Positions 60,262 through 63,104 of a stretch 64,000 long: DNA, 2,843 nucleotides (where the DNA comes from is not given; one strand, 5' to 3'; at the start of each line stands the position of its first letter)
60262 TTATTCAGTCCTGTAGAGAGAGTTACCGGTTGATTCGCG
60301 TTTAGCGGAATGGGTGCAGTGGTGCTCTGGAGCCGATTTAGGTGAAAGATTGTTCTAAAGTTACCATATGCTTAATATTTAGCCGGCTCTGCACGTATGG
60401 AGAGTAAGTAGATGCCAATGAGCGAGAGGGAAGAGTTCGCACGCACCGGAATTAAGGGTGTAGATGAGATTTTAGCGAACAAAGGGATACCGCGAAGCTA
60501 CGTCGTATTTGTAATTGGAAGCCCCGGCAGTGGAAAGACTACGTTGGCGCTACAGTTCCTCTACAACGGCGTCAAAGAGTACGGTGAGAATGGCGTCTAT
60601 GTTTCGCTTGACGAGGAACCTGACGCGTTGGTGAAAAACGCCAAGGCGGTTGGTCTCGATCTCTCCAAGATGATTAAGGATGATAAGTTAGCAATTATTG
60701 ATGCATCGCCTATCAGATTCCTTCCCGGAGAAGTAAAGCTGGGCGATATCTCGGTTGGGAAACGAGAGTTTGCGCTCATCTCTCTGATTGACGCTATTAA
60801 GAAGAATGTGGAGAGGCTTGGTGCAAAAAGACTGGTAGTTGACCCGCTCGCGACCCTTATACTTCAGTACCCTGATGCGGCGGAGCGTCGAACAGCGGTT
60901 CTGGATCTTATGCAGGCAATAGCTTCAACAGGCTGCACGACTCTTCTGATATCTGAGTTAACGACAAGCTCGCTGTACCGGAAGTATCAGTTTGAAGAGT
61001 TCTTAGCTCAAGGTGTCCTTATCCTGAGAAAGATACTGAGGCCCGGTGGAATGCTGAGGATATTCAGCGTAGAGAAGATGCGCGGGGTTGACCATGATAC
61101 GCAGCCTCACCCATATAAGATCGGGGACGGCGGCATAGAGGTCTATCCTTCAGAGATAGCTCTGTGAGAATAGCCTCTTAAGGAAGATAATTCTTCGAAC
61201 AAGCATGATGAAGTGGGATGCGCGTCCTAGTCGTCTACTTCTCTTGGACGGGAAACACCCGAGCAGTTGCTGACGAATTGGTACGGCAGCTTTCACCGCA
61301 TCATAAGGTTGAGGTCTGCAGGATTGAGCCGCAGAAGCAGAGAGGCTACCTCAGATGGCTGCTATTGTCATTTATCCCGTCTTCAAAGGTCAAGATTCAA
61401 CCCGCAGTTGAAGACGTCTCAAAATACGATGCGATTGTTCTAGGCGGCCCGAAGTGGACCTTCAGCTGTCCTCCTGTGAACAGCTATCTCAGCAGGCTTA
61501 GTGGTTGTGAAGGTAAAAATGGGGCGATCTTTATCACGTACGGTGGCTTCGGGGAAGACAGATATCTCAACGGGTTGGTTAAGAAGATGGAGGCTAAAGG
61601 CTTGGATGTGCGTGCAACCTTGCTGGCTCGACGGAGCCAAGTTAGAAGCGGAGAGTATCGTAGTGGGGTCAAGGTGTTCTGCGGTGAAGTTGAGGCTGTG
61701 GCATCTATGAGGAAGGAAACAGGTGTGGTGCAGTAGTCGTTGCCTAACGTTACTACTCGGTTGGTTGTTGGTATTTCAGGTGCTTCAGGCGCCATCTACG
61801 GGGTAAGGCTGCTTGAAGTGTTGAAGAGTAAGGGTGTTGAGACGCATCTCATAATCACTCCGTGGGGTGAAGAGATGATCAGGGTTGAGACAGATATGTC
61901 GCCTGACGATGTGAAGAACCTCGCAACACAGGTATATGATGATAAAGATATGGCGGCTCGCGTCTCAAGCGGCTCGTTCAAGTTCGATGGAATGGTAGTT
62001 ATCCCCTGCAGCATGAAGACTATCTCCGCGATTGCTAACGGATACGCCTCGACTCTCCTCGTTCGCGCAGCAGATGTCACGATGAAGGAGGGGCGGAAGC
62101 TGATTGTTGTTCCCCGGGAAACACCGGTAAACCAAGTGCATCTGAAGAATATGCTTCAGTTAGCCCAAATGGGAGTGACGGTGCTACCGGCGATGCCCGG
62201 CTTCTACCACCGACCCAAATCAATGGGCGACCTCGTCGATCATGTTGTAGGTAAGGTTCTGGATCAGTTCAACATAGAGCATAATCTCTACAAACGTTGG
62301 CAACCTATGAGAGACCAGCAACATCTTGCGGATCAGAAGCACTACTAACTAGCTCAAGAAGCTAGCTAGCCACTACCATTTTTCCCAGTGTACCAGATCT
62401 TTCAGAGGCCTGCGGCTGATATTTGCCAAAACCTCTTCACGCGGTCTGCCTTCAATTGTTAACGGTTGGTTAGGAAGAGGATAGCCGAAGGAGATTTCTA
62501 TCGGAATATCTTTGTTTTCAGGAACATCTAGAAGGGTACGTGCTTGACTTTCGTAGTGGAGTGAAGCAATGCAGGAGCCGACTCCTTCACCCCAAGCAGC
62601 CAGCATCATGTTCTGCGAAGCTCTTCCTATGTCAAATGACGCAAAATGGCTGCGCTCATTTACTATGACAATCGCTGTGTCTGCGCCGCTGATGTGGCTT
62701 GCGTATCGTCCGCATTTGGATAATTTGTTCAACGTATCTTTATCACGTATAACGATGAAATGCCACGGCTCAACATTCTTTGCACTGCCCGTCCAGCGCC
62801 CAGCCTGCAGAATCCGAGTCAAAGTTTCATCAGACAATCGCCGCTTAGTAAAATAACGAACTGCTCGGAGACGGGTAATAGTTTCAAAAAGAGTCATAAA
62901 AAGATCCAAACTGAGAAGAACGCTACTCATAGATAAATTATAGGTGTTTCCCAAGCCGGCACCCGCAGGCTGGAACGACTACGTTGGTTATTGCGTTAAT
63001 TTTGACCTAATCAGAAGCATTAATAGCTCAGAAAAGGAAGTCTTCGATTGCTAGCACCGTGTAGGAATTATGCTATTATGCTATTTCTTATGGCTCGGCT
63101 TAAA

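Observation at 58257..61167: Three-gene KaiC-like module: pseudo-ATPase fused to a novel sensor-like domain, a stand-alone paralog of that domain, and an intact KaiC-like ATPase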

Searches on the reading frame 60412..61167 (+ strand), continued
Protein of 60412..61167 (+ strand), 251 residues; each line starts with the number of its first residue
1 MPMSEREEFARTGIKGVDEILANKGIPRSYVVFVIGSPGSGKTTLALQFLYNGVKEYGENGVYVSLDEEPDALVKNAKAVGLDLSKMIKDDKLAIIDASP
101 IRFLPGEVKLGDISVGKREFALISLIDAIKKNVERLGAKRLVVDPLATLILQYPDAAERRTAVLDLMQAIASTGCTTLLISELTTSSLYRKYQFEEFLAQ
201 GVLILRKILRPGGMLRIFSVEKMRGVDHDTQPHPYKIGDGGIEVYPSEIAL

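Call 98: find_homologous_proteins(query=window:60412-61167:+, max_evalue=1e-40)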
Query window:60412-61167:+ (251 aa): 770 proteins with E <= 1e-40 among 3057 candidates; the best 120 are listed.
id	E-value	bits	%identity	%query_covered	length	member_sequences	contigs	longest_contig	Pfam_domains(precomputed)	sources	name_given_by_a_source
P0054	6.9e-157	538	99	100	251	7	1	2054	PF06745.20,PF00154.28,PF13481.13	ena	-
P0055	1.2e-155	534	100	99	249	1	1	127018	PF06745.20,PF00154.28,PF13481.13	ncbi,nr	ncbi:MAG: AAA family ATPase [Thaumarchaeota archaeon]|nr:AAA family ATPase [Nitrososphaerota archaeo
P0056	6.0e-155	532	99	99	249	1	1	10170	PF06745.20,PF00154.28,PF13481.13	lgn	-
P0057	5.4e-154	529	97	100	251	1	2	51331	PF06745.20,PF00154.28,PF13481.13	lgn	-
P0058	1.4e-153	527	98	99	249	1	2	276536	PF06745.20,PF00154.28,PF13481.13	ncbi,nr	ncbi:MAG: AAA family ATPase [Thaumarchaeota archaeon]|nr:AAA family ATPase [Nitrososphaerota archaeo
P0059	5.8e-153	525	96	99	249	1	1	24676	PF06745.20,PF00154.28,PF13481.13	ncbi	-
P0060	2.4e-151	520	95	100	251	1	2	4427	PF06745.20,PF00154.28,PF13481.13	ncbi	-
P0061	4.7e-151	519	94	100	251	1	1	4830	PF06745.20,PF00154.28,PF13481.13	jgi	jgi:circadian clock protein KaiC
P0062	5.3e-137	473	86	99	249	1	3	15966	PF06745.20,PF00154.28,PF13481.13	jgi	jgi:KaiC/GvpD/RAD55 family RecA-like ATPase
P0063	1.9e-126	439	81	99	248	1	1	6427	PF06745.20,PF00154.28,PF13481.13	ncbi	ncbi:MAG: ATPase domain-containing protein [Nitrososphaerales archaeon]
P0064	7.1e-126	437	80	97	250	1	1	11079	PF06745.20,PF00154.28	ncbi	-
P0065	9.5e-125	433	78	99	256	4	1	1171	PF06745.20,PF00154.28,PF13481.13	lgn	-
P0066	1.5e-124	432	76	99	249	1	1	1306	PF06745.20,PF00154.28,PF13481.13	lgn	-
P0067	1.2e-121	423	76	99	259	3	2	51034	PF06745.20,PF00154.28,PF13481.13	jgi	jgi:circadian clock protein KaiC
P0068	5.7e-121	421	74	99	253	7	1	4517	PF06745.20,PF00154.28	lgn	-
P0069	2.0e-112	393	70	99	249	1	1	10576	PF06745.20,PF03796.22,PF00154.28,PF13481.13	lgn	-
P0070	4.7e-102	359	63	98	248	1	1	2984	PF06745.20,PF00154.28,PF13481.13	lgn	-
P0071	3.4e-101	356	77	84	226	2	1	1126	PF06745.20,PF00154.28,PF13481.13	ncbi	-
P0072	9.9e-101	354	65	96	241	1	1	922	PF06745.20,PF03796.22,PF13481.13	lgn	-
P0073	2.8e-99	350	63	98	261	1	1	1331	PF06745.20,PF00154.28,PF13481.13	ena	-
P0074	7.8e-97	342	62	99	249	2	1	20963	PF06745.20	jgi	jgi:KaiC/GvpD/RAD55 family RecA-like ATPase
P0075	3.4e-96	340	61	99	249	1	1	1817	PF06745.20,PF23442.2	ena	-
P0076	5.4e-96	339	63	97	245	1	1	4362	PF06745.20,PF13481.13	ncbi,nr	ncbi:MAG: AAA family ATPase [Thaumarchaeota archaeon]|nr:AAA family ATPase [Nitrososphaerota archaeo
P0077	6.5e-94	332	61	97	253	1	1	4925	PF06745.20,PF00154.28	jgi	-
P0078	1.8e-93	331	58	98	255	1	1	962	PF06745.20,PF13481.13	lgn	-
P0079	4.0e-93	329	61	100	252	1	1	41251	PF06745.20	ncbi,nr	ncbi:MAG: hypothetical protein HYU39_08840 [Thaumarchaeota archaeon]|nr:hypothetical protein [Nitros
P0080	6.4e-93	329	59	97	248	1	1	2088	PF06745.20,PF00154.28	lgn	-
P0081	1.0e-92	328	60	97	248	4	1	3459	PF06745.20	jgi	-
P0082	3.5e-92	326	58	97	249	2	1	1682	PF06745.20,PF23442.2,PF13481.13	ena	-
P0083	1.4e-91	324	58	98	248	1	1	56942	PF06745.20,PF13481.13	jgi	jgi:KaiC/GvpD/RAD55 family RecA-like ATPase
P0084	2.1e-91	324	57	97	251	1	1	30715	PF06745.20,PF00154.28,PF13481.13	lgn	-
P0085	5.6e-91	322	74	78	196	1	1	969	PF06745.20,PF00154.28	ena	-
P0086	6.3e-91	322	58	98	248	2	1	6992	PF06745.20,PF23442.2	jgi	jgi:KaiC/GvpD/RAD55 family RecA-like ATPase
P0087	1.0e-90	322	61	97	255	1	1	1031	PF06745.20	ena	-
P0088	1.3e-90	321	57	98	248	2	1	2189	PF06745.20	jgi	jgi:KaiC/GvpD/RAD55 family RecA-like ATPase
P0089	2.6e-90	320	57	98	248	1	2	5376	PF06745.20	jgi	jgi:KaiC/GvpD/RAD55 family RecA-like ATPase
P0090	3.5e-90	320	57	98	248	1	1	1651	PF06745.20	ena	-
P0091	3.8e-90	320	59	98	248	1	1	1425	PF06745.20,PF13481.13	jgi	jgi:KaiC/GvpD/RAD55 family RecA-like ATPase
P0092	4.2e-90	320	59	96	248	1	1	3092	PF06745.20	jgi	jgi:KaiC/GvpD/RAD55 family RecA-like ATPase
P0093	4.6e-90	319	57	100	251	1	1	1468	PF06745.20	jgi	jgi:KaiC/GvpD/RAD55 family RecA-like ATPase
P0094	8.9e-90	318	60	95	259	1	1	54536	PF06745.20,PF00154.28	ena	-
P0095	3.2e-89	317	57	98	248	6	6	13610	PF06745.20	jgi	-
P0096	5.4e-89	316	62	96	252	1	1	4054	PF06745.20,PF00154.28,PF13481.13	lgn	-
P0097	2.6e-88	314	57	98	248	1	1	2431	PF06745.20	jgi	jgi:circadian clock protein KaiC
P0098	2.6e-88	314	57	98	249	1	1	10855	PF06745.20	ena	-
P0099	3.0e-88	314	57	99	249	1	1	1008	PF06745.20,PF23442.2,PF13481.13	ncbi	-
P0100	5.7e-88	313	56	97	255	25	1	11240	PF06745.20,PF13481.13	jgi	-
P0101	9.9e-88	312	58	97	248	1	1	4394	PF06745.20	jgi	jgi:KaiC/GvpD/RAD55 family RecA-like ATPase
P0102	1.6e-87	311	57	97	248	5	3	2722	PF06745.20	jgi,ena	jgi:KaiC/GvpD/RAD55 family RecA-like ATPase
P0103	1.9e-87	311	57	98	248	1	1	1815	PF06745.20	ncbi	-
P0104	2.4e-87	311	57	97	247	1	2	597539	PF06745.20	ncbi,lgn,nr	ncbi:MAG: ATPase domain-containing protein [Nitrososphaerota archaeon]|nr:AAA family ATPase [Aigarch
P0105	2.0e-86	308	59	96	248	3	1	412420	PF06745.20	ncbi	ncbi:MAG: ATPase domain-containing protein [Nitrososphaerota archaeon]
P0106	5.3e-86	306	55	97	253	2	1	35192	PF06745.20,PF23442.2,PF13481.13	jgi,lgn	jgi:KaiC/GvpD/RAD55 family RecA-like ATPase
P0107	8.5e-86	305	57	97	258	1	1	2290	PF06745.20,PF03796.22,PF23442.2,PF00154.28,PF13481.13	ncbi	-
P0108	1.6e-85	305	75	71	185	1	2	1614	PF06745.20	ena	-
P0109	2.1e-85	304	56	95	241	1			PF06745.20,PF23442.2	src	-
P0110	7.7e-85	302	55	97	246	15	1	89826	PF06745.20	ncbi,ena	-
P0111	1.6e-84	301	58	97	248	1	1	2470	PF06745.20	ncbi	-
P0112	2.0e-84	301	56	97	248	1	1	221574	PF06745.20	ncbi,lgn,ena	-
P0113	6.9e-84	299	55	97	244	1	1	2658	PF06745.20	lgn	-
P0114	9.8e-84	299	56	97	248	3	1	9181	PF06745.20,PF23442.2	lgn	-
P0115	1.3e-83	298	53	97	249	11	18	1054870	PF06745.20,PF03796.22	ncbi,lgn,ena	-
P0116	2.3e-83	297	56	97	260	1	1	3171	PF06745.20,PF13481.13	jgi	jgi:circadian clock protein KaiC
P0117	3.9e-83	297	54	99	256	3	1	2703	PF06745.20,PF13481.13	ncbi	-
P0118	6.5e-83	296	55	96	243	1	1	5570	PF06745.20,PF07088.17,PF13481.13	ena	-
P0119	7.2e-83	296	56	96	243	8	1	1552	PF06745.20,PF13481.13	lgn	-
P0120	7.3e-83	296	57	92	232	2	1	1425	PF06745.20,PF13481.13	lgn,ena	-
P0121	7.8e-83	296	55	97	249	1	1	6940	PF06745.20,PF07088.17,PF13481.13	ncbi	-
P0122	1.2e-82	295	56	97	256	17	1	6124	PF06745.20,PF13481.13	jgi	-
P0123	1.4e-82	295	55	96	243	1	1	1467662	PF06745.20,PF23442.2,PF13481.13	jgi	jgi:KaiC/GvpD/RAD55 family RecA-like ATPase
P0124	1.6e-82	295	56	98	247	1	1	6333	PF06745.20,PF13481.13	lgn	-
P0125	1.8e-82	295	57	98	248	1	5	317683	PF06745.20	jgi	jgi:KaiC/GvpD/RAD55 family RecA-like ATPase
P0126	1.9e-82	295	55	96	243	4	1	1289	PF06745.20,PF23442.2,PF13481.13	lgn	-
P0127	1.9e-82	294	55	96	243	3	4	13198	PF06745.20,PF13481.13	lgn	-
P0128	2.1e-82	294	56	97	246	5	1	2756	PF06745.20,PF00154.28,PF13481.13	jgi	-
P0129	2.5e-82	294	53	97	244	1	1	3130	PF06745.20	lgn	-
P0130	2.6e-82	294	53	96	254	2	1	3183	PF06745.20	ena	-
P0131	2.7e-82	294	55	97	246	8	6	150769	PF06745.20,PF00154.28,PF13481.13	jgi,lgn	jgi:KaiC/GvpD/RAD55 family RecA-like ATPase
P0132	4.4e-82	293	56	96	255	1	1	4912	PF06745.20,PF13481.13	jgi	-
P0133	9.0e-82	292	55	96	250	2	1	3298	PF06745.20,PF13481.13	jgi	jgi:circadian clock protein KaiC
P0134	1.4e-81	292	54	97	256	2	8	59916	PF06745.20,PF13481.13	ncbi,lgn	ncbi:MAG: ATPase domain-containing protein [Nitrososphaerota archaeon]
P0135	1.9e-81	291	54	97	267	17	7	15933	PF06745.20,PF00154.28,PF13481.13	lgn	-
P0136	3.1e-81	291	55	99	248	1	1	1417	PF06745.20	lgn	-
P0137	4.4e-81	290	52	96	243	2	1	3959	PF06745.20,PF07088.17,PF23442.2,PF13481.13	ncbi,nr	ncbi:MAG: AAA family ATPase [Thaumarchaeota archaeon]|nr:AAA family ATPase [Nitrososphaerota archaeo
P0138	4.9e-81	290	53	96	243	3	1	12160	PF06745.20,PF13481.13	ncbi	-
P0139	4.9e-81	290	55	96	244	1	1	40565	PF06745.20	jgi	-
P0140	6.3e-81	290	52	96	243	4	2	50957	PF06745.20,PF13481.13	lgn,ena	-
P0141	1.3e-80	288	53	96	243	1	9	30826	PF06745.20,PF07088.17,PF13481.13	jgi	jgi:circadian clock protein KaiC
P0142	1.8e-80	288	54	96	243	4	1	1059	PF06745.20,PF07088.17,PF13481.13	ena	-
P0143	3.2e-80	287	53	97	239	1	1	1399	PF06745.20,PF23442.2,PF13481.13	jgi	-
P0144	3.6e-80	287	54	99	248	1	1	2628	PF06745.20,PF03796.22,PF23442.2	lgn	-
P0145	5.4e-80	286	53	96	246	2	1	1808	PF06745.20,PF07088.17,PF13481.13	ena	-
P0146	7.6e-80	286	55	97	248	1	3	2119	PF06745.20,PF23442.2,PF13481.13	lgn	-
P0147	1.1e-79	285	54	97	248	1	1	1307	PF06745.20,PF13481.13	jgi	jgi:circadian clock protein KaiC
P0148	1.6e-79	285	51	96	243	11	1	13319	PF06745.20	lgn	-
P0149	1.7e-79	285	54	97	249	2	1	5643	PF06745.20,PF23442.2,PF13481.13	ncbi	-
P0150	2.4e-79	284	53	98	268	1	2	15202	PF06745.20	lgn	-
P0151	2.7e-79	284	54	97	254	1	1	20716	PF06745.20,PF00154.28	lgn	-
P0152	2.8e-79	284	52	96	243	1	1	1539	PF06745.20,PF07088.17,PF13481.13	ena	-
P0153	3.6e-79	284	53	97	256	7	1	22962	PF06745.20,PF13481.13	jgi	-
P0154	3.8e-79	284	56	94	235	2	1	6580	PF06745.20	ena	-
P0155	4.1e-79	284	52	96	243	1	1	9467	PF06745.20,PF23442.2,PF13481.13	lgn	-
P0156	8.7e-79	283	53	97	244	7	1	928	PF06745.20,PF13481.13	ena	-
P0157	1.3e-78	282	54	96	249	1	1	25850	PF06745.20,PF07088.17,PF03796.22,PF23442.2,PF13481.13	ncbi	-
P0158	1.6e-78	282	52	96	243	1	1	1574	PF06745.20,PF23442.2,PF13481.13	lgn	-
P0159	3.0e-78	281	52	96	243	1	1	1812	PF06745.20,PF07088.17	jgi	jgi:KaiC/GvpD/RAD55 family RecA-like ATPase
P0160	3.4e-78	281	51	96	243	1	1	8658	PF06745.20,PF13481.13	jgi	jgi:circadian clock protein KaiC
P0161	3.9e-78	280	53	96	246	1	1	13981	PF06745.20,PF07088.17,PF23442.2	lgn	-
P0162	4.2e-78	280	54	96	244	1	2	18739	PF06745.20,PF13481.13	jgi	jgi:circadian clock protein KaiC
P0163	6.1e-78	280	52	95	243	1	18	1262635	PF06745.20,PF23442.2,PF13481.13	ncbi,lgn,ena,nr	ncbi:MAG: AAA family ATPase [Nitrososphaerota archaeon]|nr:AAA family ATPase [Nitrososphaerota archa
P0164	8.7e-78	279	51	96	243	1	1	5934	PF06745.20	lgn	-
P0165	1.5e-77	279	53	96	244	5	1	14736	PF06745.20,PF23442.2,PF00154.28,PF13481.13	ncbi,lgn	-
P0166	1.5e-77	278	51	97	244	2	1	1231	PF06745.20,PF23442.2,PF13481.13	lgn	-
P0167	2.2e-77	278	52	96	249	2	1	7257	PF06745.20,PF03796.22,PF23442.2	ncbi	-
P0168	2.3e-77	278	50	100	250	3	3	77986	PF06745.20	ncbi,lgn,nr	ncbi:MAG: ATPase domain-containing protein [Candidatus Caldarchaeum sp.]|nr:hypothetical protein [Ca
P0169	2.6e-77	278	52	95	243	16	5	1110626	PF06745.20,PF23442.2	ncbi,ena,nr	ncbi:MAG: AAA family ATPase [Nitrososphaerota archaeon]|nr:AAA family ATPase [Nitrososphaerota archa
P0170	3.8e-77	277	52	96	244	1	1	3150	PF06745.20,PF13481.13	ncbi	-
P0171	4.4e-77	277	53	96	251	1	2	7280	PF06745.20,PF23442.2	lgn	-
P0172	8.8e-77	276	52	99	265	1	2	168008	PF06745.20,PF13481.13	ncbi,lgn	-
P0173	9.3e-77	276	52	96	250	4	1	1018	PF06745.20,PF07088.17,PF13481.13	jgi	-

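Call 110: search_protein_families(library=padloc, proteins=[window:60412-61167:+], max_evalue=0.001)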
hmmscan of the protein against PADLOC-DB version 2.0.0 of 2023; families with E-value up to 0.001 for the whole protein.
window:60412-61167:+ (251 aa): 1 family
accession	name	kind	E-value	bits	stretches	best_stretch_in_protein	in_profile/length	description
PDLC04140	mad8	-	1.9e-05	22.4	1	27-135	25-113/314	mads_8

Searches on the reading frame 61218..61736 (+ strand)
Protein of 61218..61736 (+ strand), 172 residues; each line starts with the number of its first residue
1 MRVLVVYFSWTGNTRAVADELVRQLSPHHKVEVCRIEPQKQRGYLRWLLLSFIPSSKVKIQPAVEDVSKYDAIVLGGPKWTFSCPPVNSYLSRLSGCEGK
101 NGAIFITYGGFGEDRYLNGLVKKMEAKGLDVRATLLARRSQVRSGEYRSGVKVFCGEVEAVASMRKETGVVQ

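Call 32: search_protein_families(library=pfam, proteins=[window:61218-61736:+], max_evalue=0.01)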
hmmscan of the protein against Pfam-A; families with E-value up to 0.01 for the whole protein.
window:61218-61736:+ (172 aa): 5 families
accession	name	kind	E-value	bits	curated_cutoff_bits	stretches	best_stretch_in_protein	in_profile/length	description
PF12682.12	Flavodoxin_4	-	7.2e-07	29.3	24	1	2-120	1-124/155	Flavodoxin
PF12641.12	Flavodoxin_3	-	2.3e-06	28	27.5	0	4-30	1-27/160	Flavodoxin domain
PF02525.22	Flavodoxin_2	-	0.00016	21.9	27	1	1-86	1-94/198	Flavodoxin-like fold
PF03358.20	FMN_red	-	0.00029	20.9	24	1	1-120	1-128/152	NADPH-dependent FMN reductase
PF12724.12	Flavodoxin_5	-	0.00036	21.3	27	0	4-37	1-32/145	Flavodoxin domain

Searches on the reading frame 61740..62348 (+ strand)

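Call 32: search_protein_families(library=pfam, proteins=[window:61740-62348:+], max_evalue=0.01)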
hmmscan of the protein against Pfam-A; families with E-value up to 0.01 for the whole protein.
window:61740-62348:+ (202 aa): 1 family
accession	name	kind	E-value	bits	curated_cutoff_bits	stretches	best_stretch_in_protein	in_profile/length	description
PF02441.25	Flavoprotein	-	4.1e-48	163.5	22.7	1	7-177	2-162/162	Flavoprotein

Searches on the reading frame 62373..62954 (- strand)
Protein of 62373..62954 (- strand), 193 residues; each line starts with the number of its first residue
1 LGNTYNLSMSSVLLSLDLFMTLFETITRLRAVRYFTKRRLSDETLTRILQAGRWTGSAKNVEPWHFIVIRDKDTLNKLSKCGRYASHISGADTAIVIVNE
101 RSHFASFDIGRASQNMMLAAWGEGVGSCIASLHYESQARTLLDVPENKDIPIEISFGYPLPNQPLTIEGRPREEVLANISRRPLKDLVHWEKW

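Call 32: search_protein_families(library=pfam, proteins=[window:62373-62954:-], max_evalue=0.01)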
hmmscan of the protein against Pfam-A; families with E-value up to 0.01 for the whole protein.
window:62373-62954:- (193 aa): 2 families
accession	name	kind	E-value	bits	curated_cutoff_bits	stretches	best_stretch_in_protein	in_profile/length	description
PF00881.29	Nitroreductase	-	6.5e-21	75.7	23.5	2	30-80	5-55/167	Nitroreductase family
PF14512.11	TM1586_NiRdase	-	1.3e-08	35.1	27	1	22-163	2-137/215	Putative TM nitroreductase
